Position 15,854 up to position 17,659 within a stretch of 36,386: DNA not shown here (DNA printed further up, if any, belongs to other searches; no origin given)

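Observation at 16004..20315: Operon of three paralogous giant (451/471/501 aa) prepilin-like proteins with no assembly machinery nearby: candidate novel fibre or pseudopilus system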

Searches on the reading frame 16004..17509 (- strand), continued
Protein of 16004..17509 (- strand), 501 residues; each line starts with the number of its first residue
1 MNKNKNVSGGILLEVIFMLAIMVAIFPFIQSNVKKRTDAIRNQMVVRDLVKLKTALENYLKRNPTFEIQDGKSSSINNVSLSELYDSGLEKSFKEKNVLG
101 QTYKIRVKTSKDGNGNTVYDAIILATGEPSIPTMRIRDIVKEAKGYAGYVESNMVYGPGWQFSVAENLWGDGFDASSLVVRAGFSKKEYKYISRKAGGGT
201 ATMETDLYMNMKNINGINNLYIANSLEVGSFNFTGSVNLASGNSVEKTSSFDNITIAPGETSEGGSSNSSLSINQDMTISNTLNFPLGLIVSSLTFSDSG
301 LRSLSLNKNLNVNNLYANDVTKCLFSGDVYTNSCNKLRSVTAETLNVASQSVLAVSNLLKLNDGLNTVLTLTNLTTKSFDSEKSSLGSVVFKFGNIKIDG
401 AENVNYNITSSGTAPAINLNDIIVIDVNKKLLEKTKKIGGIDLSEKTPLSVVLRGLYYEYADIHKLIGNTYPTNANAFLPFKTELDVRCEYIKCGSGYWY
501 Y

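Call 77: search_solved_structures(query=A4, max_evalue=0.01, show_alignments=4)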
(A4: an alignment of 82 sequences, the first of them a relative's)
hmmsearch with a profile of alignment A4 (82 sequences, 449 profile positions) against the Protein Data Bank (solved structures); distinct sequences matched with E-value up to 0.01: 4.
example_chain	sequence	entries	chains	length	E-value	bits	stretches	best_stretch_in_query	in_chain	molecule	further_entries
9egp_A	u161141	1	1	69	3.5e-05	26.7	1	1-64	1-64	Geopilin domain 1 protein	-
7tgg_A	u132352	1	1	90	6.1e-05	25.9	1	1-59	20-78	Geopilin domain 1 protein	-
9cuy_g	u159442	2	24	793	0.0014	21.4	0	214-347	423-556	Putative tail fiber protein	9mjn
5wda_A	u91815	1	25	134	0.0082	18.9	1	12-66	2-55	General secretion pathway protein G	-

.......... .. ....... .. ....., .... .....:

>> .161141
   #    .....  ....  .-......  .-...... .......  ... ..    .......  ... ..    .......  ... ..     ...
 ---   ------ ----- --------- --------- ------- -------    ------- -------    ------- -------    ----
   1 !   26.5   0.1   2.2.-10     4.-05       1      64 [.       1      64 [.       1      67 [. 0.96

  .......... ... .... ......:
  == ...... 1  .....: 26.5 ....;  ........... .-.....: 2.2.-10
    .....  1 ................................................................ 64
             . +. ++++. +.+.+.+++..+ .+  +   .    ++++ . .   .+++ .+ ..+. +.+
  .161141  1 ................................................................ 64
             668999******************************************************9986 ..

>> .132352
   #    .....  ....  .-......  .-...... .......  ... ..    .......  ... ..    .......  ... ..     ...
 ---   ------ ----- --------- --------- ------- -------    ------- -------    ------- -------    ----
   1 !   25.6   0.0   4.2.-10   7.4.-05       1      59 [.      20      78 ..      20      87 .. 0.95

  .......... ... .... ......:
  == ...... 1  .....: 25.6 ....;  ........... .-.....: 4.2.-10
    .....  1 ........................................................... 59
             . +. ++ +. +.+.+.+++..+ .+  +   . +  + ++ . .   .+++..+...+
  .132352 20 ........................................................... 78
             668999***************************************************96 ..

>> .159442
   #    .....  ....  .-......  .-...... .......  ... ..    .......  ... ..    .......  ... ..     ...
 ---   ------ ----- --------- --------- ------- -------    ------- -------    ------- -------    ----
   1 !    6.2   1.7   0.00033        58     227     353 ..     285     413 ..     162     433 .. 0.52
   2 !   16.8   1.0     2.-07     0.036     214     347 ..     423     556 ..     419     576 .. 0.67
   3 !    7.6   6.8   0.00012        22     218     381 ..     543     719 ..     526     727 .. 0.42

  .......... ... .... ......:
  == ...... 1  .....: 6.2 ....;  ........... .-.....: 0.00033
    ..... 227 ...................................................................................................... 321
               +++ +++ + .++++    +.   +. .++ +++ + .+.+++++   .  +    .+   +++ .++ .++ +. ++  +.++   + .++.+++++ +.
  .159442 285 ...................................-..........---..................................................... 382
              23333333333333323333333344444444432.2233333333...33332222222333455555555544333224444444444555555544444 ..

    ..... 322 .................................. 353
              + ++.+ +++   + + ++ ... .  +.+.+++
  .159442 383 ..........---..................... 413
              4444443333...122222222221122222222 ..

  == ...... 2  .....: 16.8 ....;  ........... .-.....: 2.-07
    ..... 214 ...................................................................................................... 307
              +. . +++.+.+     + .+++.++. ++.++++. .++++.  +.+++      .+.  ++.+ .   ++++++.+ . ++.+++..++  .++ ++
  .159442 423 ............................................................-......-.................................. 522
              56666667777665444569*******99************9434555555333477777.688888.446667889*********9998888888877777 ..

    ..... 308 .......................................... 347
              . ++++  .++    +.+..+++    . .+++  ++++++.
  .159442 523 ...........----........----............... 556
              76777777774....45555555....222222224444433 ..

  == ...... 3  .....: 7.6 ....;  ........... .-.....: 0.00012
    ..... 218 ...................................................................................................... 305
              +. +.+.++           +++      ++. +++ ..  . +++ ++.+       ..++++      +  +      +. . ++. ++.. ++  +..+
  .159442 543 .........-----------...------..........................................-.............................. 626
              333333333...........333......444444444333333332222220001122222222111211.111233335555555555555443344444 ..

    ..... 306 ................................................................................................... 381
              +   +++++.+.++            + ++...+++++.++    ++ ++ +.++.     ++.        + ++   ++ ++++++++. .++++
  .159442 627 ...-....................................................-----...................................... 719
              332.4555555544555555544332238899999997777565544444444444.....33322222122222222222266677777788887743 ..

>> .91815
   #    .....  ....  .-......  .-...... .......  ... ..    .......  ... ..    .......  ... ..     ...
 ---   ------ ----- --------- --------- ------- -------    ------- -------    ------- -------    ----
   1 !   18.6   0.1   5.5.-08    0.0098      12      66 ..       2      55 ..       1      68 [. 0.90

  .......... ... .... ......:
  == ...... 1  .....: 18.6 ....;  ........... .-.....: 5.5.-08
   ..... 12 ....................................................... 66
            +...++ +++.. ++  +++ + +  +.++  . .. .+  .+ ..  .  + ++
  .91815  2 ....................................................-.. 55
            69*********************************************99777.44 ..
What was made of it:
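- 16256..16864 (-): P3 variable, Asn/Ser/Thr/Gly-rich, beta-rich middle region (residues 216-418). Proposed exposed binding surface. Weak repeat-like match to a phage tail-fibre sequence, E 0.0014 (call 77).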

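Call 78: fold_search(model_id=the predicted structure, library=viral)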
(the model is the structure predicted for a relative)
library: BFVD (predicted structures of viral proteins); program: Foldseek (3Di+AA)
matches with E <= 10: 390; with E <= 0.001: 0
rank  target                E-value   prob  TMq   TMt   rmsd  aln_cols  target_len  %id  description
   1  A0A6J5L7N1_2          5.1e-02  0.09  0.11  0.08  20.4       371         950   15  Uncharacterized protein [uncultured Caudovirales phage]
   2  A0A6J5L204            6.2e-02  0.06  0.11  0.09  21.3       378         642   10  Uncharacterized protein [uncultured Caudovirales phage]
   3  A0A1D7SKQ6            8.4e-02  0.06  0.11  0.08  27.5       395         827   14  Baseplate hub subunit tail lysozyme [Cyanophage S-RIM14]
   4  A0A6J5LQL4            9.4e-02  0.04  0.10  0.06  24.2       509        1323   10  Uncharacterized protein [uncultured Caudovirales phage]
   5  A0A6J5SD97            1.3e-01  0.01  0.06  0.04  40.6       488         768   14  Collagen triple helix repeat [uncultured Caudovirales phage]
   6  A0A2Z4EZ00            1.4e-01  0.05  0.10  0.12  27.5       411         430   11  (no name in the UniProt tables at hand)
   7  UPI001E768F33         1.5e-01  0.44  0.15  0.38   9.5       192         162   10  (no name look-up for this kind of identifier)
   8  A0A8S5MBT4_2          1.8e-01  0.03  0.06  0.04  41.2       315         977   11  Tail protein [Siphoviridae sp. ctG7D9]
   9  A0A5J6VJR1            2.1e-01  0.04  0.12  0.10  20.8       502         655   12  Collagen triple helix repeat containing protein [Megaviridae environmental sample]
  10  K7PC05                2.1e-01  0.02  0.08  0.10  45.1       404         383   12  Protein ORF89 [Cyprinid herpesvirus 2]
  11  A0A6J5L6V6            2.1e-01  0.01  0.07  0.06  43.5       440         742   14  Gp5/Type VI secretion system Vgr protein OB-fold domain-containing protein [uncultured Caudovirales phage]
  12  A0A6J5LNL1            2.2e-01  0.03  0.11  0.06  34.3       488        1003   14  Uncharacterized protein [uncultured Caudovirales phage]
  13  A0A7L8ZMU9            2.4e-01  0.05  0.09  0.05  22.3       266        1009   12  Uncharacterized protein [Erwinia phage pEa_SNUABM_47]
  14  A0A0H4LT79            2.4e-01  0.04  0.10  0.12  29.4       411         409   11  (no name in the UniProt tables at hand)
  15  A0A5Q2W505            2.4e-01  0.02  0.08  0.10  20.3       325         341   12  (no name in the UniProt tables at hand)
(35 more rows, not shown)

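Call 81: search_protein_families(library=ncbifam, alignment_id=A4, max_evalue=0.01)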
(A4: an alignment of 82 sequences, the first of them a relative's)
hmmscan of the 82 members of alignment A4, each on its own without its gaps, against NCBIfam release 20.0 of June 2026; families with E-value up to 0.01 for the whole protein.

A. member 1, P0001 (501 aa): 1 family
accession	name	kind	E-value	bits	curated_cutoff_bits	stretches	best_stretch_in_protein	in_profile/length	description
NF041014.1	pilin_ComGG_2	equivalog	0.0016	19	40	1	5-42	1-38/101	competence type IV pilus minor pilin ComGG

B. families by the number of members that match (of 82 scanned): 11 families
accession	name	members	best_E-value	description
NF041014.1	pilin_ComGG_2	8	0.00048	competence type IV pilus minor pilin ComGG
TIGR01710.1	typeII_sec_gspG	5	0.0006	type II secretion system major pseudopilin GspG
NF041013.1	T4P_ComGE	2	0.00079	competence type IV pilus minor pilin ComGE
NF033660.0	Shiga_Stx2B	1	0.0013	Shiga toxin Stx2 subunit B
NF041691.1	Shig_StxB_2b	1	0.0015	Shiga toxin Stx2b subunit B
NF041079.1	CBASS_lipase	1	0.0029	CBASS cGAMP-activated phospholipase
TIGR02539.1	SepCysS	1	0.0051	O-phospho-L-seryl-tRNA:Cys-tRNA synthase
NF040982.1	ComGD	1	0.0077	competence type IV pilus minor pilin ComGD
NF041701.1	Shig_StxB_2o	1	0.0081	Shiga toxin Stx2o subunit B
NF008235.0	PRK11006.1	1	0.0092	phosphate regulon sensor histidine kinase PhoR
TIGR02896.1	spore_III_AF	1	0.0096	stage III sporulation protein AF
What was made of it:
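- Weak sub-threshold NCBIfam hits to GspG in 5 of 82 members (call 81).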

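Call 82: search_protein_families(library=pfam, alignment_id=A4, max_evalue=0.01)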
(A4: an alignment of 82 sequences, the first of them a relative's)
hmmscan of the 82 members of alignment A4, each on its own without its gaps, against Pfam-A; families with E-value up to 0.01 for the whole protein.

A. member 1, P0001 (501 aa): 0 families

B. families by the number of members that match (of 82 scanned): 5 families
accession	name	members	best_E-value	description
PF04917.17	Shufflon_N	17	2.4e-37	Bacterial shufflon protein, N-terminal constant region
PF07963.17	N_methyl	2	0.0036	Prokaryotic N-terminal methylation motif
PF03409.20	Glycoprotein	1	0.0021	Transmembrane glycoprotein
PF16581.11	HIGH_NTase1_ass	1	0.0036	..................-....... C-terminal region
PF18011.7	Catalase_C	1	0.0073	C-terminal domain found in long catalases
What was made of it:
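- On Type IV pilin / pseudopilin superfamily (class III signal): N_methyl hits 2 of 82 family members, sub-threshold (call 82).
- It hits 17 of 82 members of the wider family, best E 2.4e-37 (call 82).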

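Call 83: get_annotated_region(hit=H1, flank=14000)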
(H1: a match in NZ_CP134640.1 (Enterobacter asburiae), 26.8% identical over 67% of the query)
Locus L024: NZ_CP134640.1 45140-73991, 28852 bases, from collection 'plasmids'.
description: Enterobacter asburiae strain 42A:C plasmid unnamed1, complete sequence
organism: Enterobacter asburiae (NCBI taxid 61645)
taxonomy: Bacteria; Pseudomonadota; Gammaproteobacteria; Enterobacterales; Enterobacteriaceae; Enterobacter; Enterobacter asburiae
host: -; source: Larus michahellis,bacteria,cloaca; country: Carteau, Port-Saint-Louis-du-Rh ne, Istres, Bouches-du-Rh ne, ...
typing (MOB-suite, as given by PLSDB): mobilizable; replicon rep_cluster_1418; relaxase MOBP
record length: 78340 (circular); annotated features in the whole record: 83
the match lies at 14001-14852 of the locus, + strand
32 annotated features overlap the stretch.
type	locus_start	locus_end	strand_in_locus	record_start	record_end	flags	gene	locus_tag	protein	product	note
CDS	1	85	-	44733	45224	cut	-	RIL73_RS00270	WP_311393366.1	ProQ/FinO family protein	-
CDS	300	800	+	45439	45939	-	-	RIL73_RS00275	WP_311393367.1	hypothetical protein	-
CDS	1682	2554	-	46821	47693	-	repA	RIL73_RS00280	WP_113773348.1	incFII family plasmid replication initiator RepA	GO:0006276 - plasmid maintenance [Evidence IEA]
CDS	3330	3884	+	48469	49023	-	-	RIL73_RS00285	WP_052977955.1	transcription termination/antitermination NusG family protein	GO:0006354 - DNA-templated transcription elongation [Evidence IEA]; GO:0006355 - regulation of DNA-templated ...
CDS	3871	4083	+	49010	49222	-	-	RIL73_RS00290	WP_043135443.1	TraR/DksA C4-type zinc finger protein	-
CDS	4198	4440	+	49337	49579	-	-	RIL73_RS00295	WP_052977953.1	hypothetical protein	-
CDS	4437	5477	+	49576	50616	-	-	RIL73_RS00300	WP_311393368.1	TcpQ domain-containing protein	-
CDS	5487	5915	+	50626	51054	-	pilM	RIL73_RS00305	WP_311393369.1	type IV pilus biogenesis protein PilM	-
CDS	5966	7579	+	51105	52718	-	-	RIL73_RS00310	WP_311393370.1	PilN family type IVB pilus formation outer membrane protein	GO:0009297 - pilus assembly [Evidence IEA]; GO:0009306 - protein secretion [Evidence IEA]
CDS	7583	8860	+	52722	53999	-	pilO2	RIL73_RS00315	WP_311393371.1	type 4b pilus protein PilO2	-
CDS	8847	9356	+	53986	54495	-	pilP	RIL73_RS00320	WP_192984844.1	type IV pilus biogenesis protein PilP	GO:0009297 - pilus assembly [Evidence IEA]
CDS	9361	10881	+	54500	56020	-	-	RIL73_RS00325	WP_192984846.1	ATPase, T2SS/T4P/T4SS family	-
CDS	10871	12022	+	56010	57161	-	-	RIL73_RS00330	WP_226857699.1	type II secretion system F family protein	-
CDS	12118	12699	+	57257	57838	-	-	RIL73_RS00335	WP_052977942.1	type 4 pilus major pilin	-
CDS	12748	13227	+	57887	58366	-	-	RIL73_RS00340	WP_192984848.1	lytic transglycosylase domain-containing protein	-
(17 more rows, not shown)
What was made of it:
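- On PilV / Shufflon_N (PF04917): The reference operon was read in L024 (call 83).
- Closest known: PilV, the shufflon-encoded minor pilin and tip adhesin of IncI1/IncI2 thin. Same: Size is similar (490 aa in the plasmid example, call 83).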

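Call 94: find_encoding_contigs(protein=P0195, flank=10000, max_places=1)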
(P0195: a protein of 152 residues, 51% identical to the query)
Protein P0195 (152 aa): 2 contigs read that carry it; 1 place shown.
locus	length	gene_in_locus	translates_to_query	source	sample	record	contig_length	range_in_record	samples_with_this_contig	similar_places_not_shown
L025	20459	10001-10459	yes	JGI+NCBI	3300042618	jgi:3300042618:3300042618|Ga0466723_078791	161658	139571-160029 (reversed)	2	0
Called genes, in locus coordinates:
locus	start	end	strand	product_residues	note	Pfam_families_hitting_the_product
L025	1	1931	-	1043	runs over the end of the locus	-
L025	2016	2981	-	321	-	PF00849:PseudoU_synth_2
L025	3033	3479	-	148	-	-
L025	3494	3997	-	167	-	PF13717:Zn_ribbon_4 (faint)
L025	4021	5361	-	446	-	-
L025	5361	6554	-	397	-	-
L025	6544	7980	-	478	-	-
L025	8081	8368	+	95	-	-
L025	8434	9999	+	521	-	PF13177:DNA_pol3_delta2, PF13245:AAA_19 (weak), PF13604:AAA_30 (weak), PF00004:AAA, PF13401:AAA_22 (weak), PF22608:DNAX_ATPase_lid, PF12169:DNA_pol3_gamma3, PF12362:DUF3646, +2 more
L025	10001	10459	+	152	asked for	-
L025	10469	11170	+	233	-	PF00691:OmpA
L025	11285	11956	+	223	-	PF03938:OmpH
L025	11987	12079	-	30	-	-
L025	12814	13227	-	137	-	PF00376:MerR, PF13411:MerR_1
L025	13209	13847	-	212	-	PF04973:NMN_transporter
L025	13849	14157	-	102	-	PF13698:DUF4156 (weak)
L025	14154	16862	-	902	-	PF00521:DNA_topoisoIV, PF03989:DNA_gyraseA_C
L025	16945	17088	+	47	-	-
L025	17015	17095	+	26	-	-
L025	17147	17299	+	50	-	PF00468:Ribosomal_L34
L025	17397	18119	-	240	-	PF01643:Acyl-ACP_TE, PF20791:Acyl-ACP_TE_C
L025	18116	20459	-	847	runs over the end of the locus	PF00133:tRNA-synt_1, PF09334:tRNA-synt_1g, PF01406:tRNA-synt_1e (weak), PF08264:Anticodon_1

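Call 96: search_solved_structures(query=A6, max_evalue=1, show_alignments=0)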
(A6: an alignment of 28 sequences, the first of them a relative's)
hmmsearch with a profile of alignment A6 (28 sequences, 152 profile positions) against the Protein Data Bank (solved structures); distinct sequences matched with E-value up to 1: 16.
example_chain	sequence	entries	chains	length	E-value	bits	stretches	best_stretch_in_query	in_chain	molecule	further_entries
9egp_A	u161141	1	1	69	2.7e-05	26.9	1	2-53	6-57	Geopilin domain 1 protein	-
7tgg_A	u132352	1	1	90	0.00065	22.5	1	2-50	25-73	Geopilin domain 1 protein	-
8uhf_A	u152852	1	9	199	0.0033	20.2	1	8-121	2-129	Toxin co-regulated pilin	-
2m7g_A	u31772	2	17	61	0.0053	19.5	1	8-50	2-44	Geopilin domain 1 protein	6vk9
8tob_GA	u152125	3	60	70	0.054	16.2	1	9-44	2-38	Fimbrial protein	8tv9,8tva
8tj2_C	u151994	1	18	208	0.065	16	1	8-64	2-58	Type IV major pilin protein PilA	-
9iuf_A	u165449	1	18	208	0.08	15.7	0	59-116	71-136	CFA/III pilin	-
9laa_A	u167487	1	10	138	0.083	15.6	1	2-32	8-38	Type IV pilin protein PilA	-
9lab_B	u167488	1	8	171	0.38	13.5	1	1-47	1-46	MSHA major pilin subunit MshA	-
8tum_e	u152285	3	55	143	0.43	13.3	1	8-38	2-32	Type IV major pilin protein PilA | Pilin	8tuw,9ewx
6xxd_A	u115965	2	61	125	0.51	13.1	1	8-64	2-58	PilA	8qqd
2hi2_A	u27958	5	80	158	0.66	12.7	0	8-34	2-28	Fimbrial protein | PilA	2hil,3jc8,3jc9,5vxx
3sok_A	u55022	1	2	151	0.71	12.6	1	8-32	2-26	Fimbrial protein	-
1ay2_A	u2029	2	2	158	0.71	12.6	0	8-33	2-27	TYPE 4 PILIN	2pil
1oqw_A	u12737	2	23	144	0.87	12.3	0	8-37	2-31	Fimbrial protein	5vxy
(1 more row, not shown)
